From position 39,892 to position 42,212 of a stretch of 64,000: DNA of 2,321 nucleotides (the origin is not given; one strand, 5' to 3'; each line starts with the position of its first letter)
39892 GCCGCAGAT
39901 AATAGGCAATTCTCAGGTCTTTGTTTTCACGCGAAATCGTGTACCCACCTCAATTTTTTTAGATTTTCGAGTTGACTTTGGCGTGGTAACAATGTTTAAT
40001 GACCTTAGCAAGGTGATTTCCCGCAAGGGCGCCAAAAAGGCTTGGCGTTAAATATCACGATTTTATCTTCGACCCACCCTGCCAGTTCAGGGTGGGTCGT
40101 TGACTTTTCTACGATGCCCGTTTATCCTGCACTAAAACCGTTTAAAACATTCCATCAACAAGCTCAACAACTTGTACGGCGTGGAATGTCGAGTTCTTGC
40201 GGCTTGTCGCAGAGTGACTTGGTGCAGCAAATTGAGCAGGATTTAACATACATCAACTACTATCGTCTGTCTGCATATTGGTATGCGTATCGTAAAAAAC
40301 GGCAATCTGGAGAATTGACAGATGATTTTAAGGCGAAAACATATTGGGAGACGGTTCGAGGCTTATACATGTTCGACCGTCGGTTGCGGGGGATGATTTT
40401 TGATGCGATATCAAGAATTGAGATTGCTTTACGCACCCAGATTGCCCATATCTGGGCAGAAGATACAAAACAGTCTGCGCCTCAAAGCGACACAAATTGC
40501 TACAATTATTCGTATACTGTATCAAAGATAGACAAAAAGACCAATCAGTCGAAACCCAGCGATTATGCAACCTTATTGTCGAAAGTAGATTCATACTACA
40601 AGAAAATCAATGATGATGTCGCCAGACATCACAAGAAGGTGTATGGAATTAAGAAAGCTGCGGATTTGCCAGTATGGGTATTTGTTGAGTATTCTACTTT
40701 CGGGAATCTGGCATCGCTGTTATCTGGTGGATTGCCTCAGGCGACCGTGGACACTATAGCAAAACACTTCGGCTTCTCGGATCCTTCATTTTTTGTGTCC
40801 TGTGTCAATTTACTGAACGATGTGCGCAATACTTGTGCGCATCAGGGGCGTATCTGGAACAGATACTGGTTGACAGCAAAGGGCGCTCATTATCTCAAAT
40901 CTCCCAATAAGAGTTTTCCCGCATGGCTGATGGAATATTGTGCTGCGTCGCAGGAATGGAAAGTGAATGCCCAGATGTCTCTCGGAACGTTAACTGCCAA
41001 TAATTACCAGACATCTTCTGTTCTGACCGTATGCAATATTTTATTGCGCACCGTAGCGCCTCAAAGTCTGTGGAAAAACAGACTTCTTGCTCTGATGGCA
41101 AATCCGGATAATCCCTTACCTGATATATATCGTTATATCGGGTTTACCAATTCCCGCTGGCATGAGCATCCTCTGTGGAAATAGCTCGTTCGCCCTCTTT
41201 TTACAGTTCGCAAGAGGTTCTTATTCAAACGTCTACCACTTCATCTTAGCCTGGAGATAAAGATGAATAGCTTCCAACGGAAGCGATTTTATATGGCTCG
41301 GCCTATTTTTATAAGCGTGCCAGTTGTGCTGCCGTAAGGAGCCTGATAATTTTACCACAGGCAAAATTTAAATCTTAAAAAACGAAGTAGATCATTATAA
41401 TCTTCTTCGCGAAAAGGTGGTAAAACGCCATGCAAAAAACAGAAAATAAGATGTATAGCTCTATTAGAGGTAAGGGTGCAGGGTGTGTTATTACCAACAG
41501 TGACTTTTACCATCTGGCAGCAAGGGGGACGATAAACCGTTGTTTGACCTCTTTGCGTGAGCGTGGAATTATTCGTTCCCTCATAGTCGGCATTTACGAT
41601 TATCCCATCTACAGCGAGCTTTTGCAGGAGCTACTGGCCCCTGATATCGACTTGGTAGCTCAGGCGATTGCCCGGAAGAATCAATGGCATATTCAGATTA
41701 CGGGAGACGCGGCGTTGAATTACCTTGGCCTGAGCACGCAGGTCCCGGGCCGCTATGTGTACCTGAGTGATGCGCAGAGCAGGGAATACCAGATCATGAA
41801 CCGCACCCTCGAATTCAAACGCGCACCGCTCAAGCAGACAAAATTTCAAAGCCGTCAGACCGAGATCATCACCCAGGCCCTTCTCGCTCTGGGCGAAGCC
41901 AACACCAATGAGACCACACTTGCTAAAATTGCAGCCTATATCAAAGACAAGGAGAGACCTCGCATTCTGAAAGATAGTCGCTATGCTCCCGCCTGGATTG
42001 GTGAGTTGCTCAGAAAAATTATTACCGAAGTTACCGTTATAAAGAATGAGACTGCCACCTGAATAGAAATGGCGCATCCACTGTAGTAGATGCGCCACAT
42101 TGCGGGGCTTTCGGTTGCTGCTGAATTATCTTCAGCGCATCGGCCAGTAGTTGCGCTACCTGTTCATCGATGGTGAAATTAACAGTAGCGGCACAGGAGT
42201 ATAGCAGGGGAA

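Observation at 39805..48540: Mosaic AT-rich defence island between groEL and a 3D-domain gene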

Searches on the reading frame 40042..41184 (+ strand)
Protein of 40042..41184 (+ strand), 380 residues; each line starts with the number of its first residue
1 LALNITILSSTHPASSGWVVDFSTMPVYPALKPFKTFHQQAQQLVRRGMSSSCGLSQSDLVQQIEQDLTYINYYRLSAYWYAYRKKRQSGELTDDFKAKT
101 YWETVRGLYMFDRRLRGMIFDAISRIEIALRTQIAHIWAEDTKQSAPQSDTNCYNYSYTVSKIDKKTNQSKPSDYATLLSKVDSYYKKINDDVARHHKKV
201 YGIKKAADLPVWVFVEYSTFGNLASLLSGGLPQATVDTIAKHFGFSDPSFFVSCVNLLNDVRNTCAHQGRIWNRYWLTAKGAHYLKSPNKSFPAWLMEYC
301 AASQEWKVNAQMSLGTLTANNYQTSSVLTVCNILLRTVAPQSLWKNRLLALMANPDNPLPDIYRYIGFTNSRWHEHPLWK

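Call 3: search_protein_families(library=pfam, proteins=[window:40042-41184:+], max_evalue=0.01)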
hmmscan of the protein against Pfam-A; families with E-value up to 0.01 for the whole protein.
window:40042-41184:+ (380 aa): 1 family
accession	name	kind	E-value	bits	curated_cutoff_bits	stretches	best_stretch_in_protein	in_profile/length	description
PF07751.16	Abi_2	-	9.5e-42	143.8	25.6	1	68-273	3-184/184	Abi-like protein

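Call 4: search_protein_families(library=padloc, proteins=[window:40042-41184:+], max_evalue=0.01)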
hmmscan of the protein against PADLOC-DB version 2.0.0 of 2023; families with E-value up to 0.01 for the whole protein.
window:40042-41184:+ (380 aa): 1 family
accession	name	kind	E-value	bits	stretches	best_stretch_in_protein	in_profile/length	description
PDLC02344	AbiD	-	4.4e-43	146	1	30-336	3-239/277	AbiD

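Call 6: search_protein_families(library=ncbifam, proteins=[window:40042-41184:+], max_evalue=0.01)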
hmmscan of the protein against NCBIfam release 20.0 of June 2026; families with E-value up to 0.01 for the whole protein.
window:40042-41184:+ (380 aa): 0 families

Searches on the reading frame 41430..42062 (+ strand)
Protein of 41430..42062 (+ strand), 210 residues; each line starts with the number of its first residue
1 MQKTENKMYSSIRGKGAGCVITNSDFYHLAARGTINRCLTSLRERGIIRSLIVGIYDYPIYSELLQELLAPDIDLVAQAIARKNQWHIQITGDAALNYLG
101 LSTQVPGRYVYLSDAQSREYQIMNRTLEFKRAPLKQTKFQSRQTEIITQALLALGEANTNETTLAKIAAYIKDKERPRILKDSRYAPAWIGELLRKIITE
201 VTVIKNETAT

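Call 3: search_protein_families(library=pfam, proteins=[window:41430-42062:+], max_evalue=0.01)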
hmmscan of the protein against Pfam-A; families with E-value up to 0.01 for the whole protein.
window:41430-42062:+ (210 aa): 1 family
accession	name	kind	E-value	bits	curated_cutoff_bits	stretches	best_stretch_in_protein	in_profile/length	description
PF19570.5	DUF6088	-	2.7e-32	112.3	25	1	10-176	4-169/172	Family of unknown function (DUF6088)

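Call 4: search_protein_families(library=padloc, proteins=[window:41430-42062:+], max_evalue=0.01)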
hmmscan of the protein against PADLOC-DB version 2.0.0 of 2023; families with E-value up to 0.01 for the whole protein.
window:41430-42062:+ (210 aa): 7 families
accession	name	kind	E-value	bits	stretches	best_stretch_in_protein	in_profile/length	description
PDLC02226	AbiEi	-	7.8e-55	183.9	1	2-200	1-196/202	AbiEi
PDLC02233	AbiEi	-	1.7e-32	110.8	1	2-200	2-207/214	AbiEi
PDLC02229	AbiEi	-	4.5e-08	31.7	1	3-129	2-129/131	AbiEi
PDLC02264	AbiEi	-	5.7e-07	27.7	1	30-132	31-132/205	AbiEi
PDLC02236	AbiEi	-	3.2e-06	25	1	32-135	28-135/207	AbiEi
PDLC02267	AbiEi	-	9.2e-05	20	1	33-148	35-135/252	AbiEi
PDLC02246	AbiEi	-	0.0013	16.3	1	31-111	34-110/230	AbiEi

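Call 6: search_protein_families(library=ncbifam, proteins=[window:41430-42062:+], max_evalue=0.01)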
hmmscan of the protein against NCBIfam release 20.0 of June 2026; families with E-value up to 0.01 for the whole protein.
window:41430-42062:+ (210 aa): 0 families

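Call 32: find_homologous_proteins(query=window:41430-42062:+, max_evalue=0.00001)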
Query window:41430-42062:+ (210 aa): 526 proteins with E <= 0.00001 among 941 candidates; the best 120 are listed.
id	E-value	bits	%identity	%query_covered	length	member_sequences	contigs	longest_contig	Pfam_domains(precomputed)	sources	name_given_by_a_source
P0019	7.0e-132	455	100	100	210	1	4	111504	PF19570.6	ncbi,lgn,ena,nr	ncbi:MAG: hypothetical protein J6J97_03260 [Akkermansia sp.]|nr:hypothetical protein [Akkermansia sp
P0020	3.2e-126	436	96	100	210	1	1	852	PF19570.6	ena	-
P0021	8.6e-126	435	96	100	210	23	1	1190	PF19570.6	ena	-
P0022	5.5e-119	413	94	95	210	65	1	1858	PF19570.6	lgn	-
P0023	2.6e-114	398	88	98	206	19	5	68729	PF19570.6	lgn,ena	-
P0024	5.3e-114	397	87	97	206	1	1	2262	PF19570.6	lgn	-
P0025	1.3e-113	395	88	98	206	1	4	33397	PF19570.6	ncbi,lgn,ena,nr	ncbi:MAG: hypothetical protein IKJ94_02980 [Oscillospiraceae bacterium]|nr:hypothetical protein [Osc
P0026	2.9e-109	381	86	95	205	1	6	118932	PF19570.6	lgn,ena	-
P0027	1.7e-108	379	87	92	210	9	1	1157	PF19570.6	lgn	-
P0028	9.2e-104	363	83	97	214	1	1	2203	PF19570.6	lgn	-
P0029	1.4e-103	363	80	95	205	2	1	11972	PF19570.6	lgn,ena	-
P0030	1.5e-102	359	80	95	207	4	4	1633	PF19570.6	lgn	-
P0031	5.7e-95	334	76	95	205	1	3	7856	PF19570.6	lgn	-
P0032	1.6e-93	330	75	96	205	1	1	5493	PF19570.6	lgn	-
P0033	1.1e-92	327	74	96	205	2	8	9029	PF19570.6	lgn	-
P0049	1.7e-90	320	73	95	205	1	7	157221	PF19570.6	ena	-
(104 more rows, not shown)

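Call 33: find_encoding_contigs(protein=P0025, flank=5000, max_places=3)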
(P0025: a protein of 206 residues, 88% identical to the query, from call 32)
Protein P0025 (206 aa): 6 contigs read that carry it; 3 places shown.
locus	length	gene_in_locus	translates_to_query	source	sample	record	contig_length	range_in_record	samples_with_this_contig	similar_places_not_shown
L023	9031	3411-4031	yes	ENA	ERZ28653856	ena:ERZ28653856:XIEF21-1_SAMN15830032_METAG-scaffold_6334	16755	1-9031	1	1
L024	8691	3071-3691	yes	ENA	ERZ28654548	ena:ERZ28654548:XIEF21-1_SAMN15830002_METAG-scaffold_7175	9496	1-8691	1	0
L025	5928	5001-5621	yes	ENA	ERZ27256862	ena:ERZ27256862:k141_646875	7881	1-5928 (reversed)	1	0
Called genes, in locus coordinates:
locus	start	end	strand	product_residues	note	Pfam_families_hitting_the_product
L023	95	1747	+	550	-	PF00118:Cpn60_TCP1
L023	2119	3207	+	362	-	PF07751:Abi_2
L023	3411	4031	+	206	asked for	PF19570:DUF6088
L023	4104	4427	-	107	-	-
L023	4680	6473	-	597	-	PF10592:AIPR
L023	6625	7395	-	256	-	PF06044:DpnI, PF17726:DpnI_C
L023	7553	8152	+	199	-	-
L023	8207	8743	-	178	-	PF00583:Acetyltransf_1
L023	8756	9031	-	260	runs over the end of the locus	PF13353:Fer4_12, PF04055:Radical_SAM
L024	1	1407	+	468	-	?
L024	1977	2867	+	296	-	PF07751:Abi_2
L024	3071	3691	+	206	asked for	PF19570:DUF6088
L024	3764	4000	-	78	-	-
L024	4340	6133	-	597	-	PF10592:AIPR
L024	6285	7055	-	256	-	PF06044:DpnI, PF17726:DpnI_C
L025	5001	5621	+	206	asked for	PF19570:DUF6088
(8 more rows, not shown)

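Call 34: find_encoding_contigs(protein=P0049, flank=5000, max_places=4)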
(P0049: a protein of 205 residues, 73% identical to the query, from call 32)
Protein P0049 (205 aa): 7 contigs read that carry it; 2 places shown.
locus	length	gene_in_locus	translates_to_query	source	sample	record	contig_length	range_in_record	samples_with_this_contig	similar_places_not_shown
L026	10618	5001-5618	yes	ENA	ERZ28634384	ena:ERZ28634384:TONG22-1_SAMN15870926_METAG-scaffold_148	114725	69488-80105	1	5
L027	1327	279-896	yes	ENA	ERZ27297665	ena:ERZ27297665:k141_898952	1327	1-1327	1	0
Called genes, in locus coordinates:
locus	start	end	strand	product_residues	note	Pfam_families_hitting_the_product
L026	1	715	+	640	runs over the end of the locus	PF00012:HSP70, PF06723:MreB_Mbl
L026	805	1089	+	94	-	PF00166:Cpn10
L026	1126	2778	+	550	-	PF00118:Cpn60_TCP1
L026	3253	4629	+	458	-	PF13173:AAA_14, PF13635:DUF4143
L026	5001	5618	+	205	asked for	PF19570:DUF6088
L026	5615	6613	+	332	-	PF08843:AbiEii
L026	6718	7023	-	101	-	-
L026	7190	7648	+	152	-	-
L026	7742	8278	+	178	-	PF20472:PDDEXK_11 (weak)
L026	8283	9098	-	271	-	PF01555:N6_N4_Mtase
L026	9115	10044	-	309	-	PF02086:MethyltransfD12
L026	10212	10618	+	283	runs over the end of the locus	PF04556:DpnII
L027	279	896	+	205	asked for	PF19570:DUF6088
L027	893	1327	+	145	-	?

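Call 35: find_encoding_contigs(protein=P0026, flank=5000, max_places=3)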
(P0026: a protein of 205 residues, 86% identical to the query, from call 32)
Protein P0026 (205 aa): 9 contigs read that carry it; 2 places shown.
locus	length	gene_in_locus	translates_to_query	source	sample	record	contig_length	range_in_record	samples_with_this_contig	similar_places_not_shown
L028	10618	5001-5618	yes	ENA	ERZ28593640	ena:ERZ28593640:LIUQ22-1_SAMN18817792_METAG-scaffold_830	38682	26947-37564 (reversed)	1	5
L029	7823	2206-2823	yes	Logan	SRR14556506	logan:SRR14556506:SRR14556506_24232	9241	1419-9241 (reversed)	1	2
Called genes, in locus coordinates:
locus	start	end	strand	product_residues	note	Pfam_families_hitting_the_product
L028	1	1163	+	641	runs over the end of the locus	PF00012:HSP70, PF06723:MreB_Mbl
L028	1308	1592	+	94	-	PF00166:Cpn10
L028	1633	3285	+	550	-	PF00118:Cpn60_TCP1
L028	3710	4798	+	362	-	PF07751:Abi_2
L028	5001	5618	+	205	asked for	PF19570:DUF6088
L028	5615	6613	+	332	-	PF08843:AbiEii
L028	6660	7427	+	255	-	-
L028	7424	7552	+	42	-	-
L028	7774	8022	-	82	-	-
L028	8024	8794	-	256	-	PF06044:DpnI, PF17726:DpnI_C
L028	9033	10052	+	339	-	PF08238:Sel1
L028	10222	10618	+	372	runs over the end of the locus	PF08238:Sel1 (weak)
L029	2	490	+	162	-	?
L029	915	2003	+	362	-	PF07751:Abi_2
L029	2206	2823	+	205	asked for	PF19570:DUF6088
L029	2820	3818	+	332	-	PF08843:AbiEii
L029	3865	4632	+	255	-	-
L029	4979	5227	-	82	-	-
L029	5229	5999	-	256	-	PF06044:DpnI, PF17726:DpnI_C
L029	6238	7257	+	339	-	PF08238:Sel1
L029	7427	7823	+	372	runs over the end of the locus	PF08238:Sel1 (weak)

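Call 51: search_protein_families(library=pfam, proteins=[L028:6660-7427:+], max_evalue=0.01)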
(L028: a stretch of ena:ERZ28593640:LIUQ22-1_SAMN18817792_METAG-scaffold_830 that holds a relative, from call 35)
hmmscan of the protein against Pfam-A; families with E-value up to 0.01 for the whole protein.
L028:6660-7427:+ (255 aa): 1 family
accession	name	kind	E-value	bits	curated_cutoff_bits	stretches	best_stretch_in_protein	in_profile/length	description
PF18739.6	HEPN_Apea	-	0.0027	18.6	24.4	1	106-153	57-110/136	Apea-like HEPN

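Call 52: search_protein_families(library=padloc, proteins=[L028:6660-7427:+], max_evalue=0.01)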
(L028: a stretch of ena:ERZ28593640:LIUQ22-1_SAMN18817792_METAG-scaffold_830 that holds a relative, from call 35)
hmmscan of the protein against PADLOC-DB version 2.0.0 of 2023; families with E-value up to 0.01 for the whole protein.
L028:6660-7427:+ (255 aa): 0 families

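Call 85: search_protein_families(library=padloc, proteins=[L023:4104-4427:-], max_evalue=0.001)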
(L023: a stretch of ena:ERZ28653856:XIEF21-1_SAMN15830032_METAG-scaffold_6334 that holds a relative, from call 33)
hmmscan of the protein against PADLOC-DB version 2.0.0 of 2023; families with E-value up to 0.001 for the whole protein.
L023:4104-4427:- (107 aa): 2 families
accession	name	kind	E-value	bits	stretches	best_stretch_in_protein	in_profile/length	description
PDLC04775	PDC-M69A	-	1e-05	24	1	11-64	10-63/113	-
PDLC02926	HTH_VI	-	0.00074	17.7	0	13-61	6-54/92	-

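Call 86: search_protein_families(library=pfam, proteins=[L023:4104-4427:-], max_evalue=0.001)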
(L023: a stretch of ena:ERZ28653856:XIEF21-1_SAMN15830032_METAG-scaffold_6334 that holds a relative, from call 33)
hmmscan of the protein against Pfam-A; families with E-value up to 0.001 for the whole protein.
L023:4104-4427:- (107 aa): 0 families
